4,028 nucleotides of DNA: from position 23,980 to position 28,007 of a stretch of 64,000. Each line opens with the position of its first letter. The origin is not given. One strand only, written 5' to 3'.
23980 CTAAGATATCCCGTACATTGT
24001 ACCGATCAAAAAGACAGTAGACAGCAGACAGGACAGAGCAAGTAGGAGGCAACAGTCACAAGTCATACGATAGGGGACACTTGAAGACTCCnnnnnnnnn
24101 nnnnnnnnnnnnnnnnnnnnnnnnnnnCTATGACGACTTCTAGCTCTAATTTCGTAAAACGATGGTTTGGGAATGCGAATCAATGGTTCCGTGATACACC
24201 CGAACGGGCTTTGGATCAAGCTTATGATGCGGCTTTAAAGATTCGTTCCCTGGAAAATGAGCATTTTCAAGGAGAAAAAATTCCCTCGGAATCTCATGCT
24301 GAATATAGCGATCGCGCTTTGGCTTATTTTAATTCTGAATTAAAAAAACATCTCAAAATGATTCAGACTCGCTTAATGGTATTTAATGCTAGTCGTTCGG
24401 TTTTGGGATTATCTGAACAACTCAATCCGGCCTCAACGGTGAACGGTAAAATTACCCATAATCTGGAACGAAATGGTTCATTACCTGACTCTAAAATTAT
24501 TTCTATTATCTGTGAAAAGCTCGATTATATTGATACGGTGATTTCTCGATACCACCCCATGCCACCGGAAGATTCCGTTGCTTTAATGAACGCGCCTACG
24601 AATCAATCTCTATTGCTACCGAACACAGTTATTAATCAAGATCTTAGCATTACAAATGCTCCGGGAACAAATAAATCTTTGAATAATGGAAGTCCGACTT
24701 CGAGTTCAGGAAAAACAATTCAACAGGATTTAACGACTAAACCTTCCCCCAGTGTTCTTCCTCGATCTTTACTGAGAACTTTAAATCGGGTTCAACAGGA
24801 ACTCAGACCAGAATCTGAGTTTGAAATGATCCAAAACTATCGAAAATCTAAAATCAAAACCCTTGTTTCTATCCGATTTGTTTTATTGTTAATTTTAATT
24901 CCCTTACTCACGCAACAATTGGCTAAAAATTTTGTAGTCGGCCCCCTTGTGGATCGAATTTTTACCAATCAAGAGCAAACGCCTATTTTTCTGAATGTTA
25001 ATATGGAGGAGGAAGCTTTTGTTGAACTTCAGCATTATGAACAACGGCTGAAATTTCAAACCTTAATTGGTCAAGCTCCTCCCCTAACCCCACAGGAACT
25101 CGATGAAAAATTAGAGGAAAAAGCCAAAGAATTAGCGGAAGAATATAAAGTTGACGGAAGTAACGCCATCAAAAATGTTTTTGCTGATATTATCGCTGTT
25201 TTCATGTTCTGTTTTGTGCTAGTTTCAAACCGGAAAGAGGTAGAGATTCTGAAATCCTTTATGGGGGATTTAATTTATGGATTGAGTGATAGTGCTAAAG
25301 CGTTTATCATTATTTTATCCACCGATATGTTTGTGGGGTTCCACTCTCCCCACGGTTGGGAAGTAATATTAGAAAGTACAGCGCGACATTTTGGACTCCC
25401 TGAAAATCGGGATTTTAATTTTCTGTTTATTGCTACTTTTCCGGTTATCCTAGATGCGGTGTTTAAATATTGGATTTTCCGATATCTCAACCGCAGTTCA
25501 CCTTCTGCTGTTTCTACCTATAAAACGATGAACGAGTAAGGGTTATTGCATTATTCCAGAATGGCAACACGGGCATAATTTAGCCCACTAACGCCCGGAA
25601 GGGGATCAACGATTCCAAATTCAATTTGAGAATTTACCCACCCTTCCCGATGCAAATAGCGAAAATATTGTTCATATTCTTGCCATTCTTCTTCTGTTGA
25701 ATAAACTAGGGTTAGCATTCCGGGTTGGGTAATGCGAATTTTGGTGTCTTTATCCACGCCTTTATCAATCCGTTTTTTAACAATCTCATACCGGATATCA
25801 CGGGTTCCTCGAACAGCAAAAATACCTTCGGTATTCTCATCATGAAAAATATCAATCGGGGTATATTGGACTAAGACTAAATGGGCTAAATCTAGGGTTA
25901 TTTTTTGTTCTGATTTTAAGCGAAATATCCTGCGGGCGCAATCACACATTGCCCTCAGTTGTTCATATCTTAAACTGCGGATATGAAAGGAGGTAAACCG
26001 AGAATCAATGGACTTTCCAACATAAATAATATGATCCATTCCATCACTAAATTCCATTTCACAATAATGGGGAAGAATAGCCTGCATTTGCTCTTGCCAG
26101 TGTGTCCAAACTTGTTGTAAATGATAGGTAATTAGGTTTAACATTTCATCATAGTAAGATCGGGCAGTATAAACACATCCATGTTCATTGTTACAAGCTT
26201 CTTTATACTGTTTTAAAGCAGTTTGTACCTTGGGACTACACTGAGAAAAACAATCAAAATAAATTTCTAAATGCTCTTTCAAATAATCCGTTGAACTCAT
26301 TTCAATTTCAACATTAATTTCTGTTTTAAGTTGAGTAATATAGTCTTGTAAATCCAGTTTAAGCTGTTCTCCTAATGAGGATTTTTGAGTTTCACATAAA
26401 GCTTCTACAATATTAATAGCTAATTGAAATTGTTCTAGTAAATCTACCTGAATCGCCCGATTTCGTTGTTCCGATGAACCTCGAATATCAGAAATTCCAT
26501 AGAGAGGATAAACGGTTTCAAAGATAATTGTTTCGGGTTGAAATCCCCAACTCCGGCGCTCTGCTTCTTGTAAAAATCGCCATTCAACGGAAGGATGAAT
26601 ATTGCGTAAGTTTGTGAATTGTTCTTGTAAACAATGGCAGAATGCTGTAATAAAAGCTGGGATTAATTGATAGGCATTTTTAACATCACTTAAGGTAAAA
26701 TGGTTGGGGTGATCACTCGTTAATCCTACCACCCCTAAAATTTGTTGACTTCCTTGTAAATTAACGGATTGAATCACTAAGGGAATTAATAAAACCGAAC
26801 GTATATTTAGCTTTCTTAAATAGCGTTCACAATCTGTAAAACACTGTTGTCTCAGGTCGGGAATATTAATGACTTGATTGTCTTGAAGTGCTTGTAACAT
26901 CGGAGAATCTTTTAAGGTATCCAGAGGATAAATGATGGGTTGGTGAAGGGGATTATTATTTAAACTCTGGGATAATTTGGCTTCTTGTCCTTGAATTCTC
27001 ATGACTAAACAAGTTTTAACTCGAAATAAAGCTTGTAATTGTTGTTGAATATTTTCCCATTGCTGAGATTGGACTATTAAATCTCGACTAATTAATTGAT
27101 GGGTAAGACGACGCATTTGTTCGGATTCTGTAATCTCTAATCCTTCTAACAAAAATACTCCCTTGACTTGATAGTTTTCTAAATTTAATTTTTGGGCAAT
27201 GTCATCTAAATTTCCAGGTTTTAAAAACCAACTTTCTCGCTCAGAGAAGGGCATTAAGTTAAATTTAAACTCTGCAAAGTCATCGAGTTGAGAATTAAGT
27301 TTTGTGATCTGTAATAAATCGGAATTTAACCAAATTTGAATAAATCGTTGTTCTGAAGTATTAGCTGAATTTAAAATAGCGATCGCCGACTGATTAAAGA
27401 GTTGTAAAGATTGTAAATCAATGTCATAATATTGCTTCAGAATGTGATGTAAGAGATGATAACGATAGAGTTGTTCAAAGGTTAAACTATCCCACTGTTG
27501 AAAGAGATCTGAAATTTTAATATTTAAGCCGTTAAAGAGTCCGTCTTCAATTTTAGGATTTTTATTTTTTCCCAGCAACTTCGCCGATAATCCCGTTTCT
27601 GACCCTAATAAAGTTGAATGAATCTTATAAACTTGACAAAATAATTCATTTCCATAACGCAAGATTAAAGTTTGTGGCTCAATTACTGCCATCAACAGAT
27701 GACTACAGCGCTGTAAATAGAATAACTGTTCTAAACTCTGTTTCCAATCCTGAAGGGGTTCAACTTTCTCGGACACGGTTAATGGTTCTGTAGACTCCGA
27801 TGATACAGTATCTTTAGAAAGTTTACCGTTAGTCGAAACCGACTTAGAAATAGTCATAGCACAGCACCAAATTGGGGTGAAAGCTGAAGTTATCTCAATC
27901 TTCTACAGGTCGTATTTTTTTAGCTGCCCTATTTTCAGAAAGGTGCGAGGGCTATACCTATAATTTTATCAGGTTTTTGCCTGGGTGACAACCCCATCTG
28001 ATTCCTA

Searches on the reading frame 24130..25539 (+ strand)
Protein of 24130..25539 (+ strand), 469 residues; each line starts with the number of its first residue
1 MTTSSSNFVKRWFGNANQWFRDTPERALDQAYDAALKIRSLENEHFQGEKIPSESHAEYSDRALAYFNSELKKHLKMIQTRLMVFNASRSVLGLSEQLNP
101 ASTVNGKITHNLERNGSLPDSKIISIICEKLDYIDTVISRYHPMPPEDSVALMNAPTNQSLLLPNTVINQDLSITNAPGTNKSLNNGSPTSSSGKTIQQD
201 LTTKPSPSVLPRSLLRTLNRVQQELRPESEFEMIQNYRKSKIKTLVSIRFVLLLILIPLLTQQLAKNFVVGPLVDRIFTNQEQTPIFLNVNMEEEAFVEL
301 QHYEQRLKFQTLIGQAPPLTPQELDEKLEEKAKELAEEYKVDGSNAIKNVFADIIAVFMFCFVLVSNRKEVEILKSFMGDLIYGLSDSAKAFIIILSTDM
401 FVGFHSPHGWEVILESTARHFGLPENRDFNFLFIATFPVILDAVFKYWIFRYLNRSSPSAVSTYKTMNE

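Call 8: search_protein_families(library=pfam, proteins=[window:24130-25539:+], max_evalue=0.001)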
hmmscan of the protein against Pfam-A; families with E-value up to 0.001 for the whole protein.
window:24130-25539:+ (469 aa): 1 family
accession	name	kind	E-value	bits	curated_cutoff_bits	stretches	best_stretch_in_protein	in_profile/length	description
PF03040.20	CemA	-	1.3e-101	339.7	27.4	1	241-469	2-229/229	CemA family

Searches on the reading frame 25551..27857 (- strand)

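Call 8: search_protein_families(library=pfam, proteins=[window:25551-27857:-], max_evalue=0.001)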
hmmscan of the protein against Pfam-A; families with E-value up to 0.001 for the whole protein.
window:25551-27857:- (768 aa): 1 family
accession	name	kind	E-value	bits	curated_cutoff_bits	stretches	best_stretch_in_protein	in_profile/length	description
PF01590.32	GAF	-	1.1e-08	36.1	22.4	1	268-392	7-119/133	GAF domain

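Call 92: search_protein_families(library=ncbifam, proteins=[window:25551-27857:-], max_evalue=0.001)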
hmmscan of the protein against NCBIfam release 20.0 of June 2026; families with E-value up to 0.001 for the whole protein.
window:25551-27857:- (768 aa): 0 families
